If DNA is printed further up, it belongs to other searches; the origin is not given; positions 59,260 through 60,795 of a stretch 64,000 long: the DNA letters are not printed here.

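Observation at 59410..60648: CheW-CheZ fusion protein inside the che operon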

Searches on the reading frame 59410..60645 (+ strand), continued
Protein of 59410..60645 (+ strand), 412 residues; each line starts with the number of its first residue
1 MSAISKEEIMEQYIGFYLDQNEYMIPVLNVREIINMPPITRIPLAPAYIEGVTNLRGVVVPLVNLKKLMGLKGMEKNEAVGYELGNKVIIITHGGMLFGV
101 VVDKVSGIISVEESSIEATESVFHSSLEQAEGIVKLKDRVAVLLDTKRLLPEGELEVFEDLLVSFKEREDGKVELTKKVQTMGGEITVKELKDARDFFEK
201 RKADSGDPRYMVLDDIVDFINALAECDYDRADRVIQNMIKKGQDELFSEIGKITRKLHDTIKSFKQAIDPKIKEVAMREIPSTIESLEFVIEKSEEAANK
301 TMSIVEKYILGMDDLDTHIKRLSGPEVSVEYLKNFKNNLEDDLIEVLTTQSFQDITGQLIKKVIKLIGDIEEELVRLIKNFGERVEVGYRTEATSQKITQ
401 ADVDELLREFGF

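Call 17: find_related_loci(query=A1, collection=genome_contigs, flank=8000)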
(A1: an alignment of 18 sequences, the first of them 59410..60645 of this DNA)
Query A1 (412 aa) in genome_contigs; peptide patterns used: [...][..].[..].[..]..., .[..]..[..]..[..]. (x = any residue, [..] = any of these).
348 stretches matched a pattern; 291 encode a relative of the query (tblastn E <= 1e-3); the best 80 are kept; 80 distinct loci.
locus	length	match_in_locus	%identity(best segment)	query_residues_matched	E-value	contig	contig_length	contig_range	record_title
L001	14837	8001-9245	57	12-412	1e-153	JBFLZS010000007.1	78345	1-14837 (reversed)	MAG: Nitrospirota bacterium isolate MAG117 MAG117_7, whole genome shotgun sequence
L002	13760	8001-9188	56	12-412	6e-153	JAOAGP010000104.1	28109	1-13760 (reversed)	MAG: Thermodesulfovibrionales bacterium isolate SKW34 k141_1401690, whole genome shotgun sequence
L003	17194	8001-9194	58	9-412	4e-152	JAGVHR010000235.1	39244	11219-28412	MAG: Thermodesulfovibrionales bacterium isolate DeMMO2_13 c_000000017280, whole genome shotgun sequence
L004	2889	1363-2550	56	12-412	3e-160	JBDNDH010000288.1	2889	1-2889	MAG: Thermodesulfovibrionales bacterium isolate RM_bin6_OCT21 C288, whole genome shotgun sequence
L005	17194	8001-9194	54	10-412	2e-150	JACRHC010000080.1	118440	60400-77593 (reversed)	MAG: Nitrospirae bacterium isolate NC_groundwater_1767_Pr3_B-0.1um_50_141 SR-2_scaffold_141_1997338, whole genome shotgu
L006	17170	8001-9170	56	12-412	2e-149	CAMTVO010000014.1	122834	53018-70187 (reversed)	MAG: uncultured Nitrospiraceae bacterium isolate G05_MAG_00012 genome assembly, contig: G05_MAG_00012_000000000009, whol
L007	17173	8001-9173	56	12-412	4e-149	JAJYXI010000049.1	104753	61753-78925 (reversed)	MAG: Nitrospirae bacterium isolate FK3.bin35 NODE_280_length_104753_cov_8.824833, whole genome shotgun sequence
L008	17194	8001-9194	55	10-412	2e-148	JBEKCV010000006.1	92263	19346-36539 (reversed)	MAG: Thermodesulfovibrionales bacterium isolate SPRUCE 168 SPRUCE_168_6, whole genome shotgun sequence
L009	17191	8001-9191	54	10-412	4e-148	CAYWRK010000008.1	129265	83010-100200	MAG TPA_asm: uncultured Nitrospiraceae bacterium isolate SRP302447_co1_424 genome assembly, contig: NODE_507_length_1292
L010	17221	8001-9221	54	12-412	1e-147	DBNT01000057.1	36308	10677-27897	MAG TPA_asm: Nitrospiraceae bacterium UBA665 UBA665_contig_494, whole genome shotgun sequence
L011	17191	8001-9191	53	10-412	2e-147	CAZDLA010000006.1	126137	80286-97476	MAG TPA_asm: uncultured Nitrospiraceae bacterium isolate SRP302447_co1_783 genome assembly, contig: NODE_521_length_1261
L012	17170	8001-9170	57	12-412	8e-147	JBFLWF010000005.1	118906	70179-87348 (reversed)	MAG: Nitrospirota bacterium isolate MAG025 MAG025_5, whole genome shotgun sequence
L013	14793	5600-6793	56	10-412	1e-146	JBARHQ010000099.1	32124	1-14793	MAG: Thermodesulfovibrionales bacterium isolate MFD06487_ilm_asm_bin9 k127_53671, whole genome shotgun sequence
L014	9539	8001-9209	55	5-412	2e-146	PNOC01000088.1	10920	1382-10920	MAG: Thermodesulfovibrio sp. isolate SW.3.86 SW_1004029_10920, whole genome shotgun sequence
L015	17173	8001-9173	55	12-412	2e-146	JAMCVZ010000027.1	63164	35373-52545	MAG: Nitrospirae bacterium isolate FK_Sedi_B_Bin.71 NODE_1071_length_63164_cov_17.6447, whole genome shotgun sequence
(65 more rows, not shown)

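Call 41: predict_structure(alignment_id=A2)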
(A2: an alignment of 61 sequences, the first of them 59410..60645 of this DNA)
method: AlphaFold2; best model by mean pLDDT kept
length: 412 residues; sequences in the alignment: 61
mean_pLDDT: 56.3   pTM: 0.37
mean pLDDT of the five models: 56.3, 56.3, 54.7, 50.1, 49.7
residues with pLDDT >= 90: 0; 70-90: 85; 50-70: 168; < 50: 159
segments of 3 or more residues with pLDDT < 50: 1-7, 40-49, 72-84, 153-164, 179-186, 199-213, 242-258, 271-273, 355-400, 402-404, 406-412
pLDDT, mean of each block of 10 residues (from residue 1): 47 82 83 65 47 55 68 41 61 71 82 74 58 78 77 47 51 52 49 51 43 55 65 63 45 46 50 49 55 65 63 60 56 64 59 46 42 37 29 37 43 31
secondary structure, 60 per line:
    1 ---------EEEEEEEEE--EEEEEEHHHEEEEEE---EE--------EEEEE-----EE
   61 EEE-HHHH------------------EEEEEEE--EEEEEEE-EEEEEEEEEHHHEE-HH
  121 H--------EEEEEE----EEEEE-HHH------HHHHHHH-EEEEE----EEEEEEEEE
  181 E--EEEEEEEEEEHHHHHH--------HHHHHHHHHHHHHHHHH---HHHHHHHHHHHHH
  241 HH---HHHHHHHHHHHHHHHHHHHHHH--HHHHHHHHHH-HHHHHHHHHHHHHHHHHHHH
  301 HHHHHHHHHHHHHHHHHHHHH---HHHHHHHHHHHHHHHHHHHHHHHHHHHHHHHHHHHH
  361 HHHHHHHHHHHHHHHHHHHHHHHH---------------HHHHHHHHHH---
elements in order: E10-18 E21-26 E30-35 E49-53 E59-63 H65-68 E87-93 E96-102 E104-112 E130-135 E140-144 H155-161 E163-167 E172-181 E184-193 H194-199 H208-224 H228-242 H246-267 H270-279 H281-321 H325-384 H400-409

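Call 66: fold_search(model_id=the predicted structure, library=pdb)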
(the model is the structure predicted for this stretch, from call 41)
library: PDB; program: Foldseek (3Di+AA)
matches with E <= 10: 452; with E <= 0.001: 18
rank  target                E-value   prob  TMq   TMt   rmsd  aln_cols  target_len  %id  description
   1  6s1k_C                2.5e-12  1.00  0.31  0.80   3.5       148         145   35  E. coli Core Signaling Unit, carrying QQQQ receptor mutation (released 2020-01-22)
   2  9a72_B                3.1e-12  1.00  0.31  0.76   5.2       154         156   30  Integrative model of YFMS-CHEW by crosslinking MS and deep learning (released 2024-09-18)
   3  2ch4_Y                3.7e-11  1.00  0.29  0.80   2.9       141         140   26  Complex between Bacterial Chemotaxis histidine kinase CheA domains P4 and P5 and receptor-adaptor protein CheW (released 2006-04-18)
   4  2qdl_B                4.4e-11  1.00  0.29  0.76   3.2       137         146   30  Crystal structure of scaffolding protein TtCheW from Thermoanaerobacter tengcongensis (released 2007-09-04)
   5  2qdl_A                4.9e-11  1.00  0.31  0.76   4.8       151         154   28  Crystal structure of scaffolding protein TtCheW from Thermoanaerobacter tengcongensis (released 2007-09-04)
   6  8c5v_E                1.0e-10  1.00  0.29  0.78   3.4       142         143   36  Chemotaxis core signalling unit from E protein lysed E. coli cells (released 2023-09-13)
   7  2ho9_MODEL_1_A        3.4e-10  1.00  0.30  0.67   7.1       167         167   32  Solution Structure of chemotaxi protein CheW from Escherichia coli (released 2007-07-10)
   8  2ch4_W                5.0e-10  1.00  0.30  0.82   2.8       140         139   26  Complex between Bacterial Chemotaxis histidine kinase CheA domains P4 and P5 and receptor-adaptor protein CheW (released 2006-04-18)
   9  4jpb_A                7.1e-09  1.00  0.28  0.80   2.9       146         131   22  The structure of a ternary complex between CheA domains P4 and P5 with CheW and with an unzipped fragment of TM14, a c (released 2013-08-28)
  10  2ch4_A                7.1e-09  1.00  0.28  0.35   3.6       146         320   21  Complex between Bacterial Chemotaxis histidine kinase CheA domains P4 and P5 and receptor-adaptor protein CheW (released 2006-04-18)
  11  8c5v_A                1.9e-08  1.00  0.28  0.30   2.6       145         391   18  Chemotaxis core signalling unit from E protein lysed E. coli cells (released 2023-09-13)
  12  1k0s_MODEL_1_A        2.4e-08  1.00  0.29  0.71   5.0       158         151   25  Solution structure of the chemotaxis protein CheW from the thermophilic organism Thermotoga maritima (released 2002-02-06)
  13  2ch4_B                2.5e-08  1.00  0.28  0.37   3.2       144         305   20  Complex between Bacterial Chemotaxis histidine kinase CheA domains P4 and P5 and receptor-adaptor protein CheW (released 2006-04-18)
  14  6s1k_A                4.2e-08  1.00  0.28  0.29   3.1       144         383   21  E. coli Core Signaling Unit, carrying QQQQ receptor mutation (released 2020-01-22)
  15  3ur1_A                1.1e-07  1.00  0.27  0.41   3.7       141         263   20  The structure of a ternary complex between CheA domains P4 and P5 with CheW and with a truncated fragment of TM14, a c (released 2012-03-07)
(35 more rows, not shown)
